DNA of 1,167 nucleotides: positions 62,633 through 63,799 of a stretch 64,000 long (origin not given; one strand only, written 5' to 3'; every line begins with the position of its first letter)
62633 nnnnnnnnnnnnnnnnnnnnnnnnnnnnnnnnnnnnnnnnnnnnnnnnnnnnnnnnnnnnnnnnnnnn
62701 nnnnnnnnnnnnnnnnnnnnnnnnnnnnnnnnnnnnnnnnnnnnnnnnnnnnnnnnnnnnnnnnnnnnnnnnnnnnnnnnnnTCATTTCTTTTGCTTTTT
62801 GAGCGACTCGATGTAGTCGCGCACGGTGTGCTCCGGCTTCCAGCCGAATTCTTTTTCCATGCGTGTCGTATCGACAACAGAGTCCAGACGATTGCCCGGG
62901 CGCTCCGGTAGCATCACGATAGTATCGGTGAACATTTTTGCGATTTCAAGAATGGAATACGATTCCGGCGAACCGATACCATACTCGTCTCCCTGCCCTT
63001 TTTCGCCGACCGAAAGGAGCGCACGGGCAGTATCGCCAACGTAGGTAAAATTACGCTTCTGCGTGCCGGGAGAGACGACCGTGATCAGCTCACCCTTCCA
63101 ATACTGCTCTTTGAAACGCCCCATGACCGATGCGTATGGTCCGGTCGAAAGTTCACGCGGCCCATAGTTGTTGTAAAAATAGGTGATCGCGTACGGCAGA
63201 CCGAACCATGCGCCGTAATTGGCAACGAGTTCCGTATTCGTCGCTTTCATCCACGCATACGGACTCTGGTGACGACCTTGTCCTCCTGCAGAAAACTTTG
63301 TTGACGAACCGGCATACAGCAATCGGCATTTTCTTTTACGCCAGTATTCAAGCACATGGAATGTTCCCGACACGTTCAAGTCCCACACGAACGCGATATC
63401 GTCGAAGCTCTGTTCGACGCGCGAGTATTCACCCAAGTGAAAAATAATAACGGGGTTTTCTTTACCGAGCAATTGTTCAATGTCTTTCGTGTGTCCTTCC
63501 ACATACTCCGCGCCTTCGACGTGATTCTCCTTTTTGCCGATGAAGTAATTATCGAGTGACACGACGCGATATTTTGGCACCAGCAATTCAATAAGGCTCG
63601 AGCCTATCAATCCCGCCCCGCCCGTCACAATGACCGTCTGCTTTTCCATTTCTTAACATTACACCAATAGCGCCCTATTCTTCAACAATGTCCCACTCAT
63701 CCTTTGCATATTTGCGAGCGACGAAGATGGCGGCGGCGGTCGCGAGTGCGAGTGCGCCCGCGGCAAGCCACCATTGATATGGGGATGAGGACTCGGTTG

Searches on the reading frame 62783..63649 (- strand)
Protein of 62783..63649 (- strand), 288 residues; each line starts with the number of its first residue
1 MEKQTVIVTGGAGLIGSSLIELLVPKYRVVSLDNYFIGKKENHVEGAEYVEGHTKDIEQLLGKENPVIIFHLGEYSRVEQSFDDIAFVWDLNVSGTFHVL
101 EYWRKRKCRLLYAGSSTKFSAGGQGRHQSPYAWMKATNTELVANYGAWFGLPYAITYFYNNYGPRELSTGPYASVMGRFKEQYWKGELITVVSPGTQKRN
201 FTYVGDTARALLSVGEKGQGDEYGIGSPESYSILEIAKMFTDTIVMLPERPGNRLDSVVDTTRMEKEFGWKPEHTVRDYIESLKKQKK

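Call 20: search_protein_families(library=pfam, proteins=[window:62783-63649:-], max_evalue=0.00001)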
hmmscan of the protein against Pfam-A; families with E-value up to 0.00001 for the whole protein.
window:62783-63649:- (288 aa): 2 families
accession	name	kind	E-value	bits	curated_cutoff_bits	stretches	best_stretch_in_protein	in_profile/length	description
PF01370.27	Epimerase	-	5.1e-35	121.4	20.9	1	6-226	1-240/240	NAD dependent epimerase/dehydratase family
PF16363.11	GDP_Man_Dehyd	-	8.9e-31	108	27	1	7-242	1-264/332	GDP-mannose 4,6 dehydratase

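Call 23: search_solved_structures(query=window:62783-63649:-, max_evalue=1e-15)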
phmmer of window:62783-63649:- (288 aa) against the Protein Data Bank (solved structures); distinct sequences matched with E-value up to 1e-15: 15.
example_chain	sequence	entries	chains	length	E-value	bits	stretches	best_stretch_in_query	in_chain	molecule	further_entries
4zrm_A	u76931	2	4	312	1.8e-24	89.9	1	5-278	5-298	UDP-glucose 4-epimerase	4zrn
2p5u_A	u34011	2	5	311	7.3e-21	78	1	6-274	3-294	UDP-glucose 4-epimerase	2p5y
6dnt_A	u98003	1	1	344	6.9e-20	74.8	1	2-274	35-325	NAD-dependent epimerase/dehydratase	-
8du1_A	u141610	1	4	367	3.2e-19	72.6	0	127-278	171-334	dTDP-glucose 4,6-dehydratase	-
6wjb_A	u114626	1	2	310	1.1e-17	67.5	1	3-213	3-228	NAD-dependent epimerase/dehydratase family protein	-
1g1a_A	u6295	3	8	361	1.2e-17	67.5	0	128-278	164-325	DTDP-D-GLUCOSE 4,6-DEHYDRATASE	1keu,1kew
7ys8_A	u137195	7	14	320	1.3e-17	67.4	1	6-280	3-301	UDP-glucose 4-epimerase | UDP-glucose 4-epimerase along with EC 5.1.3.2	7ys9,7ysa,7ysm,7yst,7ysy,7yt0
3icp_A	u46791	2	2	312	3.2e-17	66.1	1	6-249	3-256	NAD-dependent epimerase/dehydratase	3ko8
4lk3_A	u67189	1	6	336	4.8e-17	65.5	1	3-243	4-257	UDP-glucuronic acid decarboxylase 1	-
4gll_A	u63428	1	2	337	6.1e-17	65.1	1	3-243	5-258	UDP-glucuronic acid decarboxylase 1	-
2b69_A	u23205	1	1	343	6.5e-17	65.1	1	3-243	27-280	UDP-glucuronate decarboxylase 1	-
4m55_A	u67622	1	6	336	7.4e-17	64.9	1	3-243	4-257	UDP-glucuronic acid decarboxylase 1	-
6wj9_A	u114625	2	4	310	8e-17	64.8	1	3-213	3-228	NAD-dependent epimerase/dehydratase family protein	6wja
1bxk_A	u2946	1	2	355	1.3e-16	64.1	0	128-245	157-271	PROTEIN (DTDP-GLUCOSE 4,6-DEHYDRATASE)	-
2hun_A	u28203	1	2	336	1.9e-16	63.6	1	4-280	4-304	336aa long hypothetical dTDP-glucose 4,6-dehydratase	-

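Call 31: search_protein_families(library=ncbifam, proteins=[window:62783-63649:-], max_evalue=1e-20)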
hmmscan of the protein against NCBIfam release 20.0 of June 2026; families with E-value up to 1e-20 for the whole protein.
window:62783-63649:- (288 aa): 1 family
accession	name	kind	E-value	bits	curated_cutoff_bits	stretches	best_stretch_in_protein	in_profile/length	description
TIGR01181.1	dTDP_gluc_dehyt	equivalog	6e-29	101.1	365.1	1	6-280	2-304/321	dTDP-glucose 4,6-dehydratase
